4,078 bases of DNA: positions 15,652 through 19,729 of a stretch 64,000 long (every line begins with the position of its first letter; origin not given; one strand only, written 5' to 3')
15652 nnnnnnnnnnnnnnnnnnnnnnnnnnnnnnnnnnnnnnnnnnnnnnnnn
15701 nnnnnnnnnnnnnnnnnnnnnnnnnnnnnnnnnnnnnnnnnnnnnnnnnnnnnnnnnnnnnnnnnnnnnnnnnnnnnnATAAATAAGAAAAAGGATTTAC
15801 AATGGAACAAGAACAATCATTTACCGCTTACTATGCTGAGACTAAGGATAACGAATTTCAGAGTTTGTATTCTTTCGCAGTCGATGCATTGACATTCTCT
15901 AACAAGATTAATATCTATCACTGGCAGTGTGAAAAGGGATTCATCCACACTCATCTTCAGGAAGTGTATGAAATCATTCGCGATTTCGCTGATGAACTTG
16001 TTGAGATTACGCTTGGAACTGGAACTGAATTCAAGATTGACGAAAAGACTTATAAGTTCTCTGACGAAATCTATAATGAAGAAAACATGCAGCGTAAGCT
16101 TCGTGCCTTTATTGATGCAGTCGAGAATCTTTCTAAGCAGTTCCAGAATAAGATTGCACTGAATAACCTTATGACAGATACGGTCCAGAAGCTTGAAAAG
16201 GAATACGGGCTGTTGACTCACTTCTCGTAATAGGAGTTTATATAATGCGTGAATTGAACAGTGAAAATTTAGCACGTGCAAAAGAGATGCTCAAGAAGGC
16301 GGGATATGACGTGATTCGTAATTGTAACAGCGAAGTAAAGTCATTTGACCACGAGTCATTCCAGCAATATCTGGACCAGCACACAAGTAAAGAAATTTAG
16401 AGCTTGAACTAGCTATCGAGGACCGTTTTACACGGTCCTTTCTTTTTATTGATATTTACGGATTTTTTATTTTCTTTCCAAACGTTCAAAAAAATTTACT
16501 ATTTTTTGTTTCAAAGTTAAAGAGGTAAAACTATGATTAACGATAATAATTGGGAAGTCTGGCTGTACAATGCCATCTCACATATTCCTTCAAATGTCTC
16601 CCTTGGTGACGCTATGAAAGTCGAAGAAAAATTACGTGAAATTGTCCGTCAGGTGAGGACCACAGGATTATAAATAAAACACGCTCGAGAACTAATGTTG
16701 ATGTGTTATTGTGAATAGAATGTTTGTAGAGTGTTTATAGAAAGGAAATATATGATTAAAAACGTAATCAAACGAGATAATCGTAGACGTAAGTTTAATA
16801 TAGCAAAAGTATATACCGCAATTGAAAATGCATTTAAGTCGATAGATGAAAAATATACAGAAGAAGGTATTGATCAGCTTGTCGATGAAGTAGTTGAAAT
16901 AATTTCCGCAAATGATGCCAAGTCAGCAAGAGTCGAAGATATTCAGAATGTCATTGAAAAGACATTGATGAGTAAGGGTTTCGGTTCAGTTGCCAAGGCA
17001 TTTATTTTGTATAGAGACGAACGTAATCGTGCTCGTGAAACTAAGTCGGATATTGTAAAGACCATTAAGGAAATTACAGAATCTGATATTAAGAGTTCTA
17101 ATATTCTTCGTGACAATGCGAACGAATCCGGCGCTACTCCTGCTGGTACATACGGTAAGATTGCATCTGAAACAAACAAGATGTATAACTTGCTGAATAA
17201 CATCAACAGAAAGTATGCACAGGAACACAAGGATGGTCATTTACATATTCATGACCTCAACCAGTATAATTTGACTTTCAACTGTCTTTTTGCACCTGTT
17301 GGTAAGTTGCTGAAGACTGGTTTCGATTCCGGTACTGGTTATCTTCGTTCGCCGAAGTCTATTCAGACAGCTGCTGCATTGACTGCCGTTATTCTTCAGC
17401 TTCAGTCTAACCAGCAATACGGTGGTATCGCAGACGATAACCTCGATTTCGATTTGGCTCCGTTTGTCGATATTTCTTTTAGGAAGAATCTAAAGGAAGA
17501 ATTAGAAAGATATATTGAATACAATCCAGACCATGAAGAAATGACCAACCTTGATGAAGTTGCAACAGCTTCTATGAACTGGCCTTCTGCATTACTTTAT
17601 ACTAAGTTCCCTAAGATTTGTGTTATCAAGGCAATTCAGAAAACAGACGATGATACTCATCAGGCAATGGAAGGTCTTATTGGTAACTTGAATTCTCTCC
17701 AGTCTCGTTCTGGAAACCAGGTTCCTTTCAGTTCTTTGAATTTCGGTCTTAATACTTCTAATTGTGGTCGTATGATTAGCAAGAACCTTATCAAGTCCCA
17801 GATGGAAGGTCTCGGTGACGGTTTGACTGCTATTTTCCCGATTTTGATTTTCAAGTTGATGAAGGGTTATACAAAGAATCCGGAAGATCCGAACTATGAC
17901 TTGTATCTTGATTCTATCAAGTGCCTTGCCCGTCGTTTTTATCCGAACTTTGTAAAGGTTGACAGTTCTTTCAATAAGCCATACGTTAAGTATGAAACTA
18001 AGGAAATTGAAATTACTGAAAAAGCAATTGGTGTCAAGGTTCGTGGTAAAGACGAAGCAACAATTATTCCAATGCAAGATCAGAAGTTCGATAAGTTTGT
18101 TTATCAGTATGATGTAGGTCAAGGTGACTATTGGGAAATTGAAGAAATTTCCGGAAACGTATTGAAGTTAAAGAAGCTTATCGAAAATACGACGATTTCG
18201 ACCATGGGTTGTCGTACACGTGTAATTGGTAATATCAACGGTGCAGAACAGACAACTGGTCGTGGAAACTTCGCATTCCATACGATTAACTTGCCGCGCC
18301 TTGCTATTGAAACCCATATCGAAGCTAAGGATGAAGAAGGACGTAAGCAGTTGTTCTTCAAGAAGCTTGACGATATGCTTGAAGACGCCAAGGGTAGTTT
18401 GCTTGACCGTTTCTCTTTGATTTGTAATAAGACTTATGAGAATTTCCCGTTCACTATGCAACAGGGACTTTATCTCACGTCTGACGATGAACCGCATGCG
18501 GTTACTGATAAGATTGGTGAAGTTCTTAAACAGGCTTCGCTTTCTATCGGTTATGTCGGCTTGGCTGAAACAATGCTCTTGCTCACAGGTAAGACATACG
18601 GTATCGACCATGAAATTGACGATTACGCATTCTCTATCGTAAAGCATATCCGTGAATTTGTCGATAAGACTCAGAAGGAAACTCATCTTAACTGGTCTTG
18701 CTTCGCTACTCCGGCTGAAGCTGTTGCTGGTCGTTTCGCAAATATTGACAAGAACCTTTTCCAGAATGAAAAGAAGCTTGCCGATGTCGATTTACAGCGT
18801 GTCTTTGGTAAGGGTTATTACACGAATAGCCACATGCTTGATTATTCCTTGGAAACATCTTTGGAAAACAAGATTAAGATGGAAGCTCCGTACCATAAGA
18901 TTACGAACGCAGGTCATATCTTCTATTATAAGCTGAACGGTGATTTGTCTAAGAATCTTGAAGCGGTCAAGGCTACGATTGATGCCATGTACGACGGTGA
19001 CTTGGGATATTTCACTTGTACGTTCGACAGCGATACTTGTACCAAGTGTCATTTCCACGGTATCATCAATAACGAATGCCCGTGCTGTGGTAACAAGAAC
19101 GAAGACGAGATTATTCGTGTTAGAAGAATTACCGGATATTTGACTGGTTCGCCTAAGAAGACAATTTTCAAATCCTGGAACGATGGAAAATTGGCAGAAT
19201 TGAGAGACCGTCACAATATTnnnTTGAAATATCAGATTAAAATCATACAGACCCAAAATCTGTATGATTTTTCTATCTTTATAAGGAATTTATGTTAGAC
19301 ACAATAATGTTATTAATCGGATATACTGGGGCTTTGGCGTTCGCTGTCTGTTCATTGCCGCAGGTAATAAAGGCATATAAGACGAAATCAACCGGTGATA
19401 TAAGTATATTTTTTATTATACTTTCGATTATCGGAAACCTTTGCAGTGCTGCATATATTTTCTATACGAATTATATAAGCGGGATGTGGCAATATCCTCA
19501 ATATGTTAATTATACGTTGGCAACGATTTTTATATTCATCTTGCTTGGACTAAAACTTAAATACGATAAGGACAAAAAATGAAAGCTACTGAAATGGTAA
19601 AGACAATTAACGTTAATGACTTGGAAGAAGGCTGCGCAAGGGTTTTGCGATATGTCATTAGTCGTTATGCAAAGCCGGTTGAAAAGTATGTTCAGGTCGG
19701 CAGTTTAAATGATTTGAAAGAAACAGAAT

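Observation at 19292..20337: nrdD and nrdG separated by a translationally coupled SemiSWEET/PQ-loop-like membrane protein and a truncated capsid-protein paralog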

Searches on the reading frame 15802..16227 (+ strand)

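Call 6: search_protein_families(library=phrogs, proteins=[window:15802-16227:+], max_evalue=0.1)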
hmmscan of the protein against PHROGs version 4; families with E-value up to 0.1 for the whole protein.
window:15802-16227:+ (142 aa): 2 families
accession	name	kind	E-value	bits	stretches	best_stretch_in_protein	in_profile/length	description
phrog_858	-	transcription regulation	2.8e-05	25.6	1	17-133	10-120/129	starvation-inducible transcriptional regulator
phrog_3636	-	DNA, RNA and nucleotide metabolism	0.026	15.6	1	24-128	14-124/149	DNA binding protein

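Call 60: search_protein_families(library=pfam, proteins=[window:15802-16227:+], max_evalue=0.01)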
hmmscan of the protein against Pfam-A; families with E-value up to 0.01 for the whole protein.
window:15802-16227:+ (142 aa): 1 family
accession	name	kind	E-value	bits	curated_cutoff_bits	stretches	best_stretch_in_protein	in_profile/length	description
PF19174.5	DUF5856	-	1.6e-05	26.3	34.6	1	40-131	1-87/94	Family of unknown function (DUF5856)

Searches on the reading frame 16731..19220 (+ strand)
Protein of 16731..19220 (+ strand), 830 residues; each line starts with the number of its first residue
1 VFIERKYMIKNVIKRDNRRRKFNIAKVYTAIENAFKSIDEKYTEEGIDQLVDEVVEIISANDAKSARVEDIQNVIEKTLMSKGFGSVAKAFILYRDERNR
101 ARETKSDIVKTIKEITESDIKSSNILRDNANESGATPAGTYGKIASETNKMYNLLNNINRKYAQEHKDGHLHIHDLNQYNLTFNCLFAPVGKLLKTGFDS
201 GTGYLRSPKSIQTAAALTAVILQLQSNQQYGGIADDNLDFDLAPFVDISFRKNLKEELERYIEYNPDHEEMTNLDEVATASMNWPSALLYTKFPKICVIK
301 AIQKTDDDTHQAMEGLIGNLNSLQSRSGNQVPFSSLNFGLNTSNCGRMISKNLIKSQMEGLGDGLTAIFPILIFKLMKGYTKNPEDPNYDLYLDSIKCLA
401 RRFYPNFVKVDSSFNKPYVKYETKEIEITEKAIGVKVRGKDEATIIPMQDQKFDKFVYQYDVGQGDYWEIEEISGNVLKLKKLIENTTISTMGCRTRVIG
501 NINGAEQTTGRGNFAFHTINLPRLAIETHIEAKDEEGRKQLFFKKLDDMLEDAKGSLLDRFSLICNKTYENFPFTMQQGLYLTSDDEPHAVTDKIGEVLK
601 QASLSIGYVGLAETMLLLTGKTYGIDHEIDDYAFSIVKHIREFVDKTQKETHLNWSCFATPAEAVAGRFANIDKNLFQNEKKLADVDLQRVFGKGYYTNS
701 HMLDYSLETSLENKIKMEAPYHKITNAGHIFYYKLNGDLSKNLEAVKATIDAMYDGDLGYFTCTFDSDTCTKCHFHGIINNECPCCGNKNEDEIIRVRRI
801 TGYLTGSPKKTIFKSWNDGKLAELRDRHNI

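Call 5: search_protein_families(library=pfam, proteins=[window:16731-19220:+], max_evalue=1)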
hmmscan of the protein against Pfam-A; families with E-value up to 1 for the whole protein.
window:16731-19220:+ (830 aa): 4 families
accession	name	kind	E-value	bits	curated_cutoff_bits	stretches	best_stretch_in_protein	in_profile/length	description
PF13597.11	NRDD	-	5.5e-149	497.8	26.2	2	484-828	255-560/562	Anaerobic ribonucleoside-triphosphate reductase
PF03477.21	ATP-cone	-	6.9e-20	71.8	25.8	1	11-99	2-87/88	ATP cone domain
PF01228.26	Gly_radical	-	9.7e-07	29.7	22.2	1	712-804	8-102/106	Glycine radical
PF08546.17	ApbA_C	-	0.0026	18.5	22.7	0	38-80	31-72/125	Ketopantoate reductase PanE/ApbA C terminal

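Call 67: search_protein_families(library=ncbifam, proteins=[window:16752-19220:+], max_evalue=0.01)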
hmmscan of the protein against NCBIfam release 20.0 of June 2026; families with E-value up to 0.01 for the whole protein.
window:16752-19220:+ (823 aa): 12 families
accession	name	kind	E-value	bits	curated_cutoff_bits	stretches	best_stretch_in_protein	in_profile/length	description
NF005497.0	PRK07111.1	equivalog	1.9e-227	757.2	764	2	1-422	1-428/746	anaerobic ribonucleoside triphosphate reductase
NF011292.0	PRK14704.1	equivalog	3.2e-150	501.7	736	3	479-820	296-614/618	anaerobic ribonucleoside triphosphate reductase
TIGR02487.1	NrdD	equivalog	3.4e-141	471.7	326.35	2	480-821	265-579/581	anaerobic ribonucleoside-triphosphate reductase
NF006732.0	PRK09263.1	equivalog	2.8e-123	412.8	657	2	3-405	3-371/712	anaerobic ribonucleoside-triphosphate reductase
NF006126.0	PRK08270.1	equivalog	2e-57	194.9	548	2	2-241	2-237/684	ribonucleoside triphosphate reductase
NF009028.0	PRK12364.1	equivalog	2.7e-18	65.4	1377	1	4-113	2-113/842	ribonucleoside-diphosphate reductase subunit alpha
NF006358.0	PRK08579.1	equivalog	1.5e-16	59.7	585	2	505-821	333-620/624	anaerobic ribonucleoside triphosphate reductase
NF005010.0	PRK06406.1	subfamily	3.2e-16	58.8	1125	1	1-159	3-167/771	vitamin B12-dependent ribonucleotide reductase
NF006127.0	PRK08271.1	equivalog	2e-14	53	545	1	592-798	416-607/631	anaerobic ribonucleoside-triphosphate reductase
NF009029.0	PRK12365.1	equivalog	2.3e-12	45.7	1350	1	4-112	119-235/1046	ribonucleoside-diphosphate reductase subunit alpha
NF006207.0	PRK08332.1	equivalog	4.3e-10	37.5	2400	1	2-120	3-121/1684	vitamin B12-dependent ribonucleotide reductase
NF005544.0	PRK07207.1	equivalog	6.1e-10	37.5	965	1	4-101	35-140/965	ribonucleoside-diphosphate reductase subunit alpha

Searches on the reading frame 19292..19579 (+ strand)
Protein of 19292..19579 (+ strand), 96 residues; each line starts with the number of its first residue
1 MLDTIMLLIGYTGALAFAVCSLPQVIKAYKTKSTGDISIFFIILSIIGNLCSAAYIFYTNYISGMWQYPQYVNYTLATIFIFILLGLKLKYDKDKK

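Call 5: search_protein_families(library=pfam, proteins=[window:19292-19579:+], max_evalue=1)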
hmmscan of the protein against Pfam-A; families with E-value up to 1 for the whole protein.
window:19292-19579:+ (96 aa): 4 families
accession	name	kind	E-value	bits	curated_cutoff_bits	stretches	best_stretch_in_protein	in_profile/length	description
PF04193.19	PQ-loop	-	6.1e-14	52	22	1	7-61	3-57/61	PQ loop repeat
PF07578.16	LAB_N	-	0.0016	18.9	26.7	1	9-62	1-53/71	Lipid A Biosynthesis N-terminal domain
PF03083.21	MtN3_slv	-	0.0084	16.6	23.7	1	11-79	8-71/87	Sugar efflux transporter for intercellular exchange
PF11145.14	DUF2921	-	0.022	14.8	27.5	1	14-83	147-212/236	Transmembrane E3 ligase/DUF2921 transmembrane domain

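Call 6: search_protein_families(library=phrogs, proteins=[window:19292-19579:+], max_evalue=0.1)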
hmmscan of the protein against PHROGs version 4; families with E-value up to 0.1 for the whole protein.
window:19292-19579:+ (96 aa): 3 families
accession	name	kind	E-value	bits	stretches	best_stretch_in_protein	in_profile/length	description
phrog_25992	-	unknown function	1.9e-07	32.3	1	6-93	6-91/120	-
phrog_18218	-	unknown function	0.04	15.3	1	3-80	8-83/108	-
phrog_23156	-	unknown function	0.087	14.3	0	23-56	17-50/91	-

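Call 40: search_dna_similar(query=window:19292-19579:+, collection=phages, mode=protein, max_evalue=0.001, max_rows=30)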
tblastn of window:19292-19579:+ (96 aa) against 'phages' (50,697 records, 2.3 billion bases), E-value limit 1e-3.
No match.

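Call 57: find_related_loci(query=window:19292-19579:+, collection=viral_contigs, flank=5000)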
Query window:19292-19579:+ (96 aa) in viral_contigs; peptide patterns used: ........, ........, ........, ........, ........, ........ (x = any residue, [..] = any of these).
78 stretches matched a pattern; 17 encode a relative of the query (tblastn E <= 1e-3); 16 distinct loci.
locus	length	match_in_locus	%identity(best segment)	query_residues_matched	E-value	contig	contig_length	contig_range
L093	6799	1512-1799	99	1-96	5e-60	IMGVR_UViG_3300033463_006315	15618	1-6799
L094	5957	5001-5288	99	1-96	5e-60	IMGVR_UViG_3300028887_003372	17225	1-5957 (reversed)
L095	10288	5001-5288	99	1-96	5e-60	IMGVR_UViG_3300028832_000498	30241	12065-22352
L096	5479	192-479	99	1-96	9e-60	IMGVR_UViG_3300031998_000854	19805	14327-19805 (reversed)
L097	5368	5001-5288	99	1-96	9e-60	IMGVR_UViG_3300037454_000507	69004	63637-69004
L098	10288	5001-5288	83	1-96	1e-51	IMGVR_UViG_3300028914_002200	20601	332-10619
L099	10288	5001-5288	83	1-96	1e-51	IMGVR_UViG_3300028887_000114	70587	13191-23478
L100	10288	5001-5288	83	1-96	1e-51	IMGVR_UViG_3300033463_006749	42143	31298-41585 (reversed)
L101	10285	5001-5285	84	1-95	4e-50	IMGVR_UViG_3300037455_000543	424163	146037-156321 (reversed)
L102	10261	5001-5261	91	1-87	1e-48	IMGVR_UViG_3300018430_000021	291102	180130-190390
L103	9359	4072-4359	91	1-96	2e-47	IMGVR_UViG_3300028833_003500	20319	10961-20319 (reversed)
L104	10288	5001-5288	91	1-96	2e-47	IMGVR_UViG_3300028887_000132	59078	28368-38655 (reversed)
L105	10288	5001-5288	91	1-96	2e-47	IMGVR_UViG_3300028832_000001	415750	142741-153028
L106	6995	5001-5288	89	1-96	3e-46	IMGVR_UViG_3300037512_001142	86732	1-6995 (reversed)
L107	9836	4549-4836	86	1-96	9e-46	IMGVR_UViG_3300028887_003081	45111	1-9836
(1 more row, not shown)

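Call 66: search_solved_structures(query=window:19292-19579:+, max_evalue=10, show_alignments=3)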
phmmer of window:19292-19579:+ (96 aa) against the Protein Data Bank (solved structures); distinct sequences matched with E-value up to 10: 10.
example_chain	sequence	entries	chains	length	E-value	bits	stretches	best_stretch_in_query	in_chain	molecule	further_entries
4rng_A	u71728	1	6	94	7.9e-05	26.4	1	8-92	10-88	MtN3/saliva family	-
9kax_A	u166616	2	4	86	0.00075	23.3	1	5-58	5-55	Sugar transporter SemiSWEET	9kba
5uhs_A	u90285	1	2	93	0.0035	21.1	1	8-53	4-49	Sugar transporter SemiSWEET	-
4qnc_A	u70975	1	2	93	0.0039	21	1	8-52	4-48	chemical transport protein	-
5uhq_A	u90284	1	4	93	0.035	17.9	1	8-52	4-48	Sugar transporter SemiSWEET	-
4x5m_A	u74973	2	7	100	0.17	15.7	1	3-57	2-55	Uncharacterized protein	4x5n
8dyp_A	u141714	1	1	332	0.38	14.6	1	5-76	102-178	Cystinosin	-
8dkw_P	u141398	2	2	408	0.48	14.3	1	5-75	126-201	Isoform 2 of Cystinosin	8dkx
8dke_P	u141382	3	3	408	0.72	13.7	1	5-75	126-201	Isoform 2 of Cystinosin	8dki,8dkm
7cx2_R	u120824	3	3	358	1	13.3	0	13-34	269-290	Prostaglandin E2 receptor EP2 subtype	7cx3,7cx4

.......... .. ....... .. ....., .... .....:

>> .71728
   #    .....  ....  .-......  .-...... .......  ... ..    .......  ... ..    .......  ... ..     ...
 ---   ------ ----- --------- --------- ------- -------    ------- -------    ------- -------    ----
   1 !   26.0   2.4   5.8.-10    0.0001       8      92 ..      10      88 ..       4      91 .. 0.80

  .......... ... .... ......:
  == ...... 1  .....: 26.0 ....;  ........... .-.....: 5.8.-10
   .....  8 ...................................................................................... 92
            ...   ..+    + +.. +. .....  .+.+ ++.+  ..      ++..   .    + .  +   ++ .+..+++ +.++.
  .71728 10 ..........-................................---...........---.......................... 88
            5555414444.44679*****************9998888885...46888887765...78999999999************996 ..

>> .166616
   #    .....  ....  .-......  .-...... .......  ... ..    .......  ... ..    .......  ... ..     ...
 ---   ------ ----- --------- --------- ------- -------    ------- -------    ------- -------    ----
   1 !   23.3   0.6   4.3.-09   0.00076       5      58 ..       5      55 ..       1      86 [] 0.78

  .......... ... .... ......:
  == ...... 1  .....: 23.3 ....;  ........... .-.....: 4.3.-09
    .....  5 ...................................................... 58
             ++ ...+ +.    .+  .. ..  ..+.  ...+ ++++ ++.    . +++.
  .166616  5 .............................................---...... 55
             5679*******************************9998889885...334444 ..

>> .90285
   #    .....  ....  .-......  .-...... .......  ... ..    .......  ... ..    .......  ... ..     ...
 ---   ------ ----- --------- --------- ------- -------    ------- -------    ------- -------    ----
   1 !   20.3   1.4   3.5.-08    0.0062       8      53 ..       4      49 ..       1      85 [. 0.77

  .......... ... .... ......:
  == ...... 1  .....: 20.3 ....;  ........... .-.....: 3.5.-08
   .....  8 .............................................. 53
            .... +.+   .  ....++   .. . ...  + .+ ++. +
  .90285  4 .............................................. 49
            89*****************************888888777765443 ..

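Call 67: search_protein_families(library=ncbifam, proteins=[window:19292-19579:+], max_evalue=0.01)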
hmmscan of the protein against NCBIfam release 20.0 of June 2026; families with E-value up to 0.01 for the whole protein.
window:19292-19579:+ (96 aa): 3 families
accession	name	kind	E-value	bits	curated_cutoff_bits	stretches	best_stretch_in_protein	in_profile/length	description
NF037968.1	SemiSWEET_2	subfamily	2.8e-07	30.6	80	1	10-91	1-76/76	SemiSWEET transporter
TIGR00951.1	2A43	subfamily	0.00015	21.6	192.35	1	8-66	5-63/233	lysosomal Cystine Transporter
TIGR00896.1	CynX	subfamily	0.0095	15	406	0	14-83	100-170/355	CynX/NimT family MFS transporter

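Call 70: find_homologous_proteins(query=window:19292-19579:+, max_evalue=0.001)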
Query window:19292-19579:+ (96 aa): 18 proteins with E <= 0.001 among 18 candidates.
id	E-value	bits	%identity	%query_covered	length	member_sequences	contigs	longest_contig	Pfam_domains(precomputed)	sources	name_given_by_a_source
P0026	4.5e-55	202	100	100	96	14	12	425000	PF04193.20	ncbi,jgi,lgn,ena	jgi:uncharacterized protein with PQ loop repeat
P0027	3.8e-54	199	97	100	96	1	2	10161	PF04193.20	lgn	-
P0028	1.9e-50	187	90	100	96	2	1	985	PF04193.20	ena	-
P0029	3.1e-50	186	91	100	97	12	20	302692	PF04193.20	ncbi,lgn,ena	-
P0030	4.6e-50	186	91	100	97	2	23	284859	PF04193.20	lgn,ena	-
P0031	1.5e-49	184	90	100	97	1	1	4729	PF04193.20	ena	-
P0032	3.2e-49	183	90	100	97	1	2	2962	PF04193.20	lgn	-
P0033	1.0e-48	181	90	100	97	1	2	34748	PF04193.20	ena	-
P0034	1.4e-48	181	89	100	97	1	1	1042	PF04193.20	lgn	-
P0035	5.6e-48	179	88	100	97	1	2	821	PF04193.20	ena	-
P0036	2.7e-47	177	85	100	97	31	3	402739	PF04193.20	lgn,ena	-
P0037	7.6e-47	175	88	100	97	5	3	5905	PF04193.20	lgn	-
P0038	2.0e-44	168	83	99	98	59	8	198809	PF04193.20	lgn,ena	-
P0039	1.1e-41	159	81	97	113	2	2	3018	PF04193.20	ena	-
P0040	1.2e-41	159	82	99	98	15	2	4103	PF04193.20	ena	-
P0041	4.2e-33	131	93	72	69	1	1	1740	PF04193.20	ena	-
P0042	5.6e-14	70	44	100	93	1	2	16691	PF04193.20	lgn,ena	-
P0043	1.3e-13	69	44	100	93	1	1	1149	PF04193.20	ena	-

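Call 71: find_encoding_contigs(protein=P0042, flank=6000, max_places=2)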
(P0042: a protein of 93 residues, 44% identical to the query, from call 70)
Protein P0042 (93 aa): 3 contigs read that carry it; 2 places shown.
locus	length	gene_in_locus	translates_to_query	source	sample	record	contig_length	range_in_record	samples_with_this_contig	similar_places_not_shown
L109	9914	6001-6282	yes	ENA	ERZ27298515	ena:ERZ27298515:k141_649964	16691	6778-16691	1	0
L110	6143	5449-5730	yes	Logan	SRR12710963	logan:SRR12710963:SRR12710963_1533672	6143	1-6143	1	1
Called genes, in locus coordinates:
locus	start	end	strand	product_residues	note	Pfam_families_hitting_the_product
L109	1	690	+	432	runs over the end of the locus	PF01385:OrfB_IS605, PF07282:Cas12f1-like_TNB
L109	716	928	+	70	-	-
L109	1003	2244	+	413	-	-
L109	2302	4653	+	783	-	-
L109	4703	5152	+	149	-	PF16778:Phage_tail_APC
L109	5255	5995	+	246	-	PF10263:SprT-like (faint)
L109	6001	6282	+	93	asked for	PF04193:PQ-loop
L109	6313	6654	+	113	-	-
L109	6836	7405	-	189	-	-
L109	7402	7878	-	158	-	-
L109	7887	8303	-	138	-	-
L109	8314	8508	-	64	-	-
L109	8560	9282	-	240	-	PF14239:RRXRR (weak)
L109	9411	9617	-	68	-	-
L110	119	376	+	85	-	-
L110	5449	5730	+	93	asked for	PF04193:PQ-loop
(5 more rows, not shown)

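Call 86: find_related_loci(query=A5, collection=genome_contigs, flank=5000)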
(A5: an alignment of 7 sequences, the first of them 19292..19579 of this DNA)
Query A5 (96 aa) in genome_contigs; peptide patterns used: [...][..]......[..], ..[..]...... (x = any residue, [..] = any of these).
33 stretches matched a pattern; 5 encode a relative of the query (tblastn E <= 1e-3); 5 distinct loci.
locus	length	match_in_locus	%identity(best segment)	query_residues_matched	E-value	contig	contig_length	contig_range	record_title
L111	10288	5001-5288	89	1-96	1e-47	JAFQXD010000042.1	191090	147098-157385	MAG: Methanobrevibacter sp. isolate RGIG2231 Goat_Duodenum-1__c621, whole genome shotgun sequence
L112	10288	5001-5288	89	1-96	1e-47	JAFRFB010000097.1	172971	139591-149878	MAG: Methanobrevibacter sp. isolate RGIG2411 Goat_Ileum-6__c84807, whole genome shotgun sequence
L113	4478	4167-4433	62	5-93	9e-32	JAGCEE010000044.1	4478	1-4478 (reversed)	MAG: Clostridia bacterium isolate RGIG9710 Yak_Omasum-3__c208507, whole genome shotgun sequence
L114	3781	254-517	60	9-96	4e-28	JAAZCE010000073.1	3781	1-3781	MAG: Clostridiales bacterium isolate AS07pgkLD_107 161223_AS07, whole genome shotgun sequence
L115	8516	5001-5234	38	8-85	6e-12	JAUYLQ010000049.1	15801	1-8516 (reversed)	MAG: archaeon isolate C24_metabat.bin.40_sub C24_k141_1095231, whole genome shotgun sequence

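Call 98: search_protein_families(library=padloc, proteins=[window:19292-19579:+], max_evalue=0.01)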
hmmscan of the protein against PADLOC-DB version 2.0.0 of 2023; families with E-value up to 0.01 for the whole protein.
window:19292-19579:+ (96 aa): 0 families
